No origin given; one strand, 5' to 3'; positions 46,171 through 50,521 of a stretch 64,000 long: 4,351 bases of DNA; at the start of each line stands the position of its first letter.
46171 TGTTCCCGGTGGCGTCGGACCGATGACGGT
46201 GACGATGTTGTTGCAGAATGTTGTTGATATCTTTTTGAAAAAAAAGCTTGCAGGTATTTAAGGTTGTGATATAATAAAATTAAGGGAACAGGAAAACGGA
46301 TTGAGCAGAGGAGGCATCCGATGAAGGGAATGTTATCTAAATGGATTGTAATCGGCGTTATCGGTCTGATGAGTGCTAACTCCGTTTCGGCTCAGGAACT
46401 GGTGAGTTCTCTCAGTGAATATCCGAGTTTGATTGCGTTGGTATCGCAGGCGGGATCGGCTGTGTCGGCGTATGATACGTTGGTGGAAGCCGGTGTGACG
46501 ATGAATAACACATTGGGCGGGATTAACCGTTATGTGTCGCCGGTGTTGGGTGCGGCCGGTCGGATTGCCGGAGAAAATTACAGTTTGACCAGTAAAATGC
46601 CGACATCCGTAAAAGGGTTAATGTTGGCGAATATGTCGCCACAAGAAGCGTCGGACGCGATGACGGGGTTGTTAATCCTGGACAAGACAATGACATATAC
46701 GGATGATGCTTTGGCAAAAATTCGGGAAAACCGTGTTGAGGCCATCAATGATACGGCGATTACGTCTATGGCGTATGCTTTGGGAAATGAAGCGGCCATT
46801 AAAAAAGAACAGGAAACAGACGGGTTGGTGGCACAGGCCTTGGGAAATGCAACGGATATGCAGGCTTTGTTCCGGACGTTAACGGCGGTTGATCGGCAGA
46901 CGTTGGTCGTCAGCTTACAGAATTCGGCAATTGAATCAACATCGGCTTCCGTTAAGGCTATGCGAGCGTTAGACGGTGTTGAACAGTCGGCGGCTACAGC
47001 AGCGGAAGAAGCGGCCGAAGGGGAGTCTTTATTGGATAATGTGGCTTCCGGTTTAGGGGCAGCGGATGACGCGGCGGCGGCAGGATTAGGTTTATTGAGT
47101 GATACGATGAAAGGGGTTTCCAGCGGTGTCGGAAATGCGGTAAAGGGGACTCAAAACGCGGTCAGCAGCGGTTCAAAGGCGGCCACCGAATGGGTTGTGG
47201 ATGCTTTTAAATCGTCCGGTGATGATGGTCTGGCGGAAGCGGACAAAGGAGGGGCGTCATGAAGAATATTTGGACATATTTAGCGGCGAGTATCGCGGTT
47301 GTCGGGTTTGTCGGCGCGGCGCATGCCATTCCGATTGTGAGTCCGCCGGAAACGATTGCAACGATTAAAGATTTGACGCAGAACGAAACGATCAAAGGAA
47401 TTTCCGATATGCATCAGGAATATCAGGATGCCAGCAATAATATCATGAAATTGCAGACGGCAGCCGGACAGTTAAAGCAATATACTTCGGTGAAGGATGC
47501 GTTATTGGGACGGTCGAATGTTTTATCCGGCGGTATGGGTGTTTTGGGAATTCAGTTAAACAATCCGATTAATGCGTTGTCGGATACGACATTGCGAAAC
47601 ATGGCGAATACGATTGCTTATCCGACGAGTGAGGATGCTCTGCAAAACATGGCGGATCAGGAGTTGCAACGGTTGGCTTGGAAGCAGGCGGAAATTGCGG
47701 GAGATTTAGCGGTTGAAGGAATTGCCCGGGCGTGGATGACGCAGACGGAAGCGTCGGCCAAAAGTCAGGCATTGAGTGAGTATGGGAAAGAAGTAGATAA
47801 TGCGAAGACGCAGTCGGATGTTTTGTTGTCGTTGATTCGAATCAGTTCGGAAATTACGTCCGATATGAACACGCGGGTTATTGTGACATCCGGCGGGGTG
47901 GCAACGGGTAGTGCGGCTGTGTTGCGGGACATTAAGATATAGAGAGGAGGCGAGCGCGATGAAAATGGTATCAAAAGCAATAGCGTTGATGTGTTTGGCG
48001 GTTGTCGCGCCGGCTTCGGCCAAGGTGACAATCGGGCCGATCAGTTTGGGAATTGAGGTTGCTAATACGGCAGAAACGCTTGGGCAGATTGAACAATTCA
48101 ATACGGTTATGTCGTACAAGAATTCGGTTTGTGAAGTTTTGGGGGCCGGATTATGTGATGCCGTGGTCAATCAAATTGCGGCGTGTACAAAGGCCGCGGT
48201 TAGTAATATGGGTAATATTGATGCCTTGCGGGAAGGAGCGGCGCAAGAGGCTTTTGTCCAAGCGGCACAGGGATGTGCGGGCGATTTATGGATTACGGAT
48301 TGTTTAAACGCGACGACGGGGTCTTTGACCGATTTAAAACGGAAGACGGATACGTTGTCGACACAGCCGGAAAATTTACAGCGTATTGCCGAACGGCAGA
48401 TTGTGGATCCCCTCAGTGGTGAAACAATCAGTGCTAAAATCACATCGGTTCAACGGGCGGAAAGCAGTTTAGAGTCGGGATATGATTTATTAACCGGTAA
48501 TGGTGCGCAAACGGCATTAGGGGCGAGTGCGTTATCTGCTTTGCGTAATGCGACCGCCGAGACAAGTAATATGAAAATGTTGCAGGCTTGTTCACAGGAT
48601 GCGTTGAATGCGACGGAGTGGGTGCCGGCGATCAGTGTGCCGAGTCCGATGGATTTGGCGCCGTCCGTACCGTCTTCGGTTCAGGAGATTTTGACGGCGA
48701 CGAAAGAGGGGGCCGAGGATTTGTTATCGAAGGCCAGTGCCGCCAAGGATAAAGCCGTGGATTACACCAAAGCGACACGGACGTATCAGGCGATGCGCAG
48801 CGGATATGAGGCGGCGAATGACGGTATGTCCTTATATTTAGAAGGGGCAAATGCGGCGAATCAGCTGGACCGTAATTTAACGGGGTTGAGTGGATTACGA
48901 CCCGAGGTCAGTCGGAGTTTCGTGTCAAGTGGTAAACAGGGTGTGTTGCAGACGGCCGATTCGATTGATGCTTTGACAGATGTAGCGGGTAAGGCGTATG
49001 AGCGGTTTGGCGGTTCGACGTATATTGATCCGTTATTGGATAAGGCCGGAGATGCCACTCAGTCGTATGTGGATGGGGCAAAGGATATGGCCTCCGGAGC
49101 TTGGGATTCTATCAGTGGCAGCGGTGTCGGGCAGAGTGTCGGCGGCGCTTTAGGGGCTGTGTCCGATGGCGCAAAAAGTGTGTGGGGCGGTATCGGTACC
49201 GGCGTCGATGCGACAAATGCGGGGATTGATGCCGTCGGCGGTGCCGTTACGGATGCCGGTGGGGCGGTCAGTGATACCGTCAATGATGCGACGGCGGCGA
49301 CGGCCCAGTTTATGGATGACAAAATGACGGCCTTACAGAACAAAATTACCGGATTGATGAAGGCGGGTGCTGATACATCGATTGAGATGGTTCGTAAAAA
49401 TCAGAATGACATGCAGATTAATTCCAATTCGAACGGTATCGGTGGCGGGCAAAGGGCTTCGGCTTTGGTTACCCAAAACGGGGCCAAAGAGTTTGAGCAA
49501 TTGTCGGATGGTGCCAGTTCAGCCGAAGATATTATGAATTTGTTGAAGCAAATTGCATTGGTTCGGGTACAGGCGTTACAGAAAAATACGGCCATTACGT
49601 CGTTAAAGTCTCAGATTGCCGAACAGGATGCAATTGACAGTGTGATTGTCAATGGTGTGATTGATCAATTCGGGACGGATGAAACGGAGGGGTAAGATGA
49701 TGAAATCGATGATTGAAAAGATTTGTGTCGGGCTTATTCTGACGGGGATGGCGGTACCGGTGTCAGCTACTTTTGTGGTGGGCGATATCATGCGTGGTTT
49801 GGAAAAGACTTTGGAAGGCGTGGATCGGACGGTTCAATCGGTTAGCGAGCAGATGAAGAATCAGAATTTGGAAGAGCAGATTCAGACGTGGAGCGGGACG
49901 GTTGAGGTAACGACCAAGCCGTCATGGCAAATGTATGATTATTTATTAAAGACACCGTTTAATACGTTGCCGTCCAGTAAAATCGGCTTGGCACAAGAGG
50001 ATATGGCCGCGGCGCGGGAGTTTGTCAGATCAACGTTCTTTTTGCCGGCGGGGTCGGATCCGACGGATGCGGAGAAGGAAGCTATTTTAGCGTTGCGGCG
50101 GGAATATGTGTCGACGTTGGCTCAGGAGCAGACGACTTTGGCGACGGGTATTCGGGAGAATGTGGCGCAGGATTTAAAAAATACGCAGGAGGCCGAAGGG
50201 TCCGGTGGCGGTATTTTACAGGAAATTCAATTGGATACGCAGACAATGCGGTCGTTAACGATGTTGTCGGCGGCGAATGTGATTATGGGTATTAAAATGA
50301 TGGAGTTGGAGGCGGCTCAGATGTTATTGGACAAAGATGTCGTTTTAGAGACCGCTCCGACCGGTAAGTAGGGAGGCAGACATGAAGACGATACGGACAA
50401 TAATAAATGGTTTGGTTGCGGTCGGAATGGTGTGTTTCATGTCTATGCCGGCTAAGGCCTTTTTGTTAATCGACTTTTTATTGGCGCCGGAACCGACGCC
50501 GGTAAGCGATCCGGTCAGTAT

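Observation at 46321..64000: Atypical T4SS operon: rvh-style virB8-B7-B8-B9-B10-B11 scaffold preceded by six secreted proteins of unknown family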

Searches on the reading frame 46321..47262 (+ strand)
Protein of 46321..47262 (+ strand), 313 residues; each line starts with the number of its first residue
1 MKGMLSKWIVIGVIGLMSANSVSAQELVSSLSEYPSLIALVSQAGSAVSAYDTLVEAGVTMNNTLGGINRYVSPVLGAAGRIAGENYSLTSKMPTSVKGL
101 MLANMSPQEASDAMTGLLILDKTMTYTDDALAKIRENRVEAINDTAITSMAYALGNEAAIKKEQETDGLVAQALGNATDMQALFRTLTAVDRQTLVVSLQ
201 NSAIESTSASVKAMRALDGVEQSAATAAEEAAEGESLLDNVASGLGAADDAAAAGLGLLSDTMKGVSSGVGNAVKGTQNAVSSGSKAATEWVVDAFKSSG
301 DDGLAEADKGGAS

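Call 5: search_protein_families(library=pfam, proteins=[window:46321-47262:+], max_evalue=0.01)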
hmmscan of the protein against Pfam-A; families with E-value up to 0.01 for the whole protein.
window:46321-47262:+ (313 aa): 0 families

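Call 10: search_protein_families(library=ncbifam, proteins=[window:46321-47262:+], max_evalue=0.01)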
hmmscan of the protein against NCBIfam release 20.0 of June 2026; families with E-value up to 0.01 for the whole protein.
window:46321-47262:+ (313 aa): 0 families

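Call 37: search_protein_families(library=pfam, alignment_id=A7, max_evalue=10)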
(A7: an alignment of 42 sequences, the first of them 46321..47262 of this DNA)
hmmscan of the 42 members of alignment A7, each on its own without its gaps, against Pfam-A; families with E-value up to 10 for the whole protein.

A. member 1, window:46321-47262:+ (313 aa): 1 family
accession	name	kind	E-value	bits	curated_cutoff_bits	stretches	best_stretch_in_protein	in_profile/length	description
PF17401.7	DUF5407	-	2.3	8.9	25.3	1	173-212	33-73/74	Family of unknown function (DUF5407)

B. families by the number of members that match (of 42 scanned): 56 families (the first 25 are shown)
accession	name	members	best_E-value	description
PF21761.2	RedAm-like_C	1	0.0043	NADPH-dependent reductive aminase-like, C-terminal domain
PF05641.18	Agenet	1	0.0047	Agenet domain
PF18208.6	NES_C_h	1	0.0051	Nicking enzyme C-terminal middle helical domain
PF24615.2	Spectrin_Anc-1_2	1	0.0066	Nuclear anchorage protein 1, spectrin repeat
PF05384.16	DegS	1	0.011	Sensor protein DegS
PF06560.17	GPI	1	0.011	Glucose-6-phosphate isomerase (GPI)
PF20609.3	pAdhesive_17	1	0.013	Putative adhesive domain (group 17)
PF11348.13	DUF3150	1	0.014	Protein of unknown function (DUF3150)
PF05242.16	GLYCAM-1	1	0.016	Glycosylation-dependent cell adhesion molecule 1 (GlyCAM-1)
PF04079.22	SMC_ScpB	1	0.016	Segregation and condensation complex subunit ScpB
PF13623.11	SurA_N_2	1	0.019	SurA-like N-terminal domain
PF11621.13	Sbi-IV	1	0.02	C3 binding domain 4 of IgG-bind protein SBI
PF21943.1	TetR_C_46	1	0.024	Tetracyclin repressor-like, C-terminal domain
PF01732.22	Mycop_pep_DUF31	1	0.034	Mycoplasma peptidase (DUF31)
PF18670.6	V_ATPase_I_N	1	0.036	V-type ATPase subunit I, N-terminal domain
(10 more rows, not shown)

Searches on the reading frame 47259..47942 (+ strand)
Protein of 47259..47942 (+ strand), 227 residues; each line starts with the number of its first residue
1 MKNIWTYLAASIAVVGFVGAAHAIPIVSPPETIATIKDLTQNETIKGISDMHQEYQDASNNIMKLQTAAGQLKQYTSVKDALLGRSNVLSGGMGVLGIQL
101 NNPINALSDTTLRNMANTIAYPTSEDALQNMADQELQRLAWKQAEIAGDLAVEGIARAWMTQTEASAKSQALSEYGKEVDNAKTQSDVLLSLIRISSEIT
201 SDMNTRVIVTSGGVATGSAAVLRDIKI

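Call 5: search_protein_families(library=pfam, proteins=[window:47259-47942:+], max_evalue=0.01)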
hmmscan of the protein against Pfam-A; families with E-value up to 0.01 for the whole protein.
window:47259-47942:+ (227 aa): 0 families

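Call 10: search_protein_families(library=ncbifam, proteins=[window:47259-47942:+], max_evalue=0.01)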
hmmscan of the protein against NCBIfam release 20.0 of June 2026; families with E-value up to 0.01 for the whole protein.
window:47259-47942:+ (227 aa): 0 families

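Call 17: search_solved_structures(query=A1, max_evalue=10)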
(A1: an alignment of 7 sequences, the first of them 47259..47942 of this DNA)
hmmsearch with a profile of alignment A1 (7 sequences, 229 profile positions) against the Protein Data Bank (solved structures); distinct sequences matched with E-value up to 10: 5.
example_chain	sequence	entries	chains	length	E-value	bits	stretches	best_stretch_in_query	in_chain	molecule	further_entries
5fta_A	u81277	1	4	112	0.089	15.3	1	77-140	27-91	BTB/POZ DOMAIN-CONTAINING ADAPTER FOR CUL3-MEDIATED RHOA DEGRADATION PROTEIN 3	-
5mfo_A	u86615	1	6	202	0.57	12.6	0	74-101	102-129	YIIIM3AIII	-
4db9_A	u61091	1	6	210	0.7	12.3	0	74-101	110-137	Armadillo repeat protein, YIIIM3AIII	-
4db6_A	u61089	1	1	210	0.83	12.1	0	74-100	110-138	Armadillo repeat protein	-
1tlq_A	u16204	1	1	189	1.5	11.2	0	29-79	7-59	Hypothetical protein ypjQ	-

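Call 68: find_homologous_proteins(query=A1, max_evalue=0.001)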
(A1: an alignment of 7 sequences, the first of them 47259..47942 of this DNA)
Query A1 (7 sequences) (227 aa, profile of the alignment): 10 proteins with E <= 0.001 among 8000 candidates.
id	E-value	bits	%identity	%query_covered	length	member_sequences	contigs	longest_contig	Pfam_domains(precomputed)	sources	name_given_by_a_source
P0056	8.8e-86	305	22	89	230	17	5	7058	-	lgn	-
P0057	4.8e-85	302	22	44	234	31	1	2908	-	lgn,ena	-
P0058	3.5e-84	300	22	44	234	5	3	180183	-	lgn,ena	-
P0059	1.7e-83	297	24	46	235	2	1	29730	-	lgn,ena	-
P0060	4.3e-79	283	99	100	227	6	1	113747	-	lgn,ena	-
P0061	1.6e-70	255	82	100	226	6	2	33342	-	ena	-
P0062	7.8e-66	240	74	100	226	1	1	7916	-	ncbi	-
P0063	4.3e-64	234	74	100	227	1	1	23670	-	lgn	-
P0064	5.5e-59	217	100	78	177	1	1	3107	-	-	-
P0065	1.0e-50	190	80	78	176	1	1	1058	-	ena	-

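Call 75: predict_structure(alignment_id=A10)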
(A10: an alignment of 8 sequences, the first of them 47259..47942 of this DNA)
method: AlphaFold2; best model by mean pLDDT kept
length: 227 residues; sequences in the alignment: 8
mean_pLDDT: 32.0   pTM: 0.17
mean pLDDT of the five models: 32.0, 31.7, 31.4, 29.9, 27.7
residues with pLDDT >= 90: 0; 70-90: 0; 50-70: 1; < 50: 226
segments of 3 or more residues with pLDDT < 50: 2-227
pLDDT, mean of each block of 10 residues (from residue 1): 40 33 28 31 34 32 29 31 34 31 33 32 36 34 28 30 31 32 33 32 32 31 31
secondary structure, 60 per line:
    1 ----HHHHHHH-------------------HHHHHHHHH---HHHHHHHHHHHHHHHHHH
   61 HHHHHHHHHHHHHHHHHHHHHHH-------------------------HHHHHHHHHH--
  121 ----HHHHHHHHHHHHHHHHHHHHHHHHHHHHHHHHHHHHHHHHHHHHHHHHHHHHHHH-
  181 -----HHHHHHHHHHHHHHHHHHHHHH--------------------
elements in order: H5-11 H31-39 H43-83 H109-118 H125-179 H186-207

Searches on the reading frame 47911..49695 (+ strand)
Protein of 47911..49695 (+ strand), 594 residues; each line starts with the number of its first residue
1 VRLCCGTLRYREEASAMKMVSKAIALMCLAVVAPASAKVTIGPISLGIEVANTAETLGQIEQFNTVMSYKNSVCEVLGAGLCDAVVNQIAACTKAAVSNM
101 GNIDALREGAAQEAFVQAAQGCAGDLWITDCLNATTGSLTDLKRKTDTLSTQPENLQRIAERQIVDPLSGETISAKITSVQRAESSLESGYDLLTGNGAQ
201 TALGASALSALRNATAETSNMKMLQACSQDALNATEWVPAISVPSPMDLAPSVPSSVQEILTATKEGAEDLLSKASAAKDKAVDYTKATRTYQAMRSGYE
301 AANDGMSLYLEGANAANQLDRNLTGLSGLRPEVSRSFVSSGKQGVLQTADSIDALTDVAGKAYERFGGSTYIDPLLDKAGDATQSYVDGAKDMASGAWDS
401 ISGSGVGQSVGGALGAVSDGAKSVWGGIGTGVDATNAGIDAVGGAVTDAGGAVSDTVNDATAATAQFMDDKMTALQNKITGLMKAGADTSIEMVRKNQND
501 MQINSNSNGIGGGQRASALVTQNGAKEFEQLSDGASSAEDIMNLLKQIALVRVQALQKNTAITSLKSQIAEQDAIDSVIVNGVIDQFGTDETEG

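Call 5: search_protein_families(library=pfam, proteins=[window:47911-49695:+], max_evalue=0.01)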
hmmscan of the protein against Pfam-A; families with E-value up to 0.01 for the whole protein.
window:47911-49695:+ (594 aa): 0 families

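Call 10: search_protein_families(library=ncbifam, proteins=[window:47959-49695:+], max_evalue=0.01)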
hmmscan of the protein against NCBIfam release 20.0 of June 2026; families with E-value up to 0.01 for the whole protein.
window:47959-49695:+ (578 aa): 0 families

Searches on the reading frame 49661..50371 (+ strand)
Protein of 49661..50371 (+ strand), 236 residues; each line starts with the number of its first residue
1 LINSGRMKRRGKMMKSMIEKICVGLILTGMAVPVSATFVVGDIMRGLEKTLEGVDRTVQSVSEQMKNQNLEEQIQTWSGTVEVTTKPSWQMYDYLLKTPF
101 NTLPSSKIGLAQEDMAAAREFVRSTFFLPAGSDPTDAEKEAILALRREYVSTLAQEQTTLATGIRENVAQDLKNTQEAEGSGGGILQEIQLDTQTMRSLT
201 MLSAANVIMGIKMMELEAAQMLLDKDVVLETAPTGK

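Call 5: search_protein_families(library=pfam, proteins=[window:49661-50371:+], max_evalue=0.01)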
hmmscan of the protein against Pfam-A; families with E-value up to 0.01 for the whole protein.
window:49661-50371:+ (236 aa): 0 families

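Call 10: search_protein_families(library=ncbifam, proteins=[window:49694-50371:+], max_evalue=0.01)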
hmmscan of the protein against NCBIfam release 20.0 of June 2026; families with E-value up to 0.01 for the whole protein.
window:49694-50371:+ (225 aa): 0 families

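Call 18: search_solved_structures(query=A2, max_evalue=10)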
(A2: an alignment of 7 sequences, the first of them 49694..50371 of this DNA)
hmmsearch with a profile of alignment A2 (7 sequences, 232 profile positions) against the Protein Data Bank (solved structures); distinct sequences matched with E-value up to 10: 7.
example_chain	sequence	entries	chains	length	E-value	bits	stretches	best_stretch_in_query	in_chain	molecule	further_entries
9r9o_B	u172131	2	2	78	0.2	14.2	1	86-142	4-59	Phosphoglycerate kinase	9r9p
5c0r_A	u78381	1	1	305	0.94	12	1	12-105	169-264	Hemagglutinin, Envelope glycoprotein, Fibritin fusion protein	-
5c0s_A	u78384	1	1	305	0.98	11.9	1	12-105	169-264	Hemagglutinin, Envelope glycoprotein, Fibritin fusion protein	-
9sje_G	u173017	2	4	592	1.7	11.2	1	67-130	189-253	Cycloisomaltooligosaccharide glucanotransferase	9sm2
9sjf_A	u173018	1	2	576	1.7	11.1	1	67-130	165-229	Cycloisomaltooligosaccharide glucanotransferase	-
9sjg_A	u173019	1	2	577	1.7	11.1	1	67-130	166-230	Cycloisomaltooligosaccharide glucanotransferase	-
9sjh_B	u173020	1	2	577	1.7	11.1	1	67-130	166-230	Cycloisomaltooligosaccharide glucanotransferase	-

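Call 39: find_homologous_proteins(query=window:49694-50371:+, max_evalue=0.001)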
Query window:49694-50371:+ (225 aa): 4 proteins with E <= 0.001 among 308 candidates.
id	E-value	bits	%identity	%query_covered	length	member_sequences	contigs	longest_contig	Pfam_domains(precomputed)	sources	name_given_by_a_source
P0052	7.3e-136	468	100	99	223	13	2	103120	-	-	-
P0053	2.3e-98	346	75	100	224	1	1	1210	-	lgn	-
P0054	7.3e-98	344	73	100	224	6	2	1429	-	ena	-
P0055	2.6e-93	329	70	99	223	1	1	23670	-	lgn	-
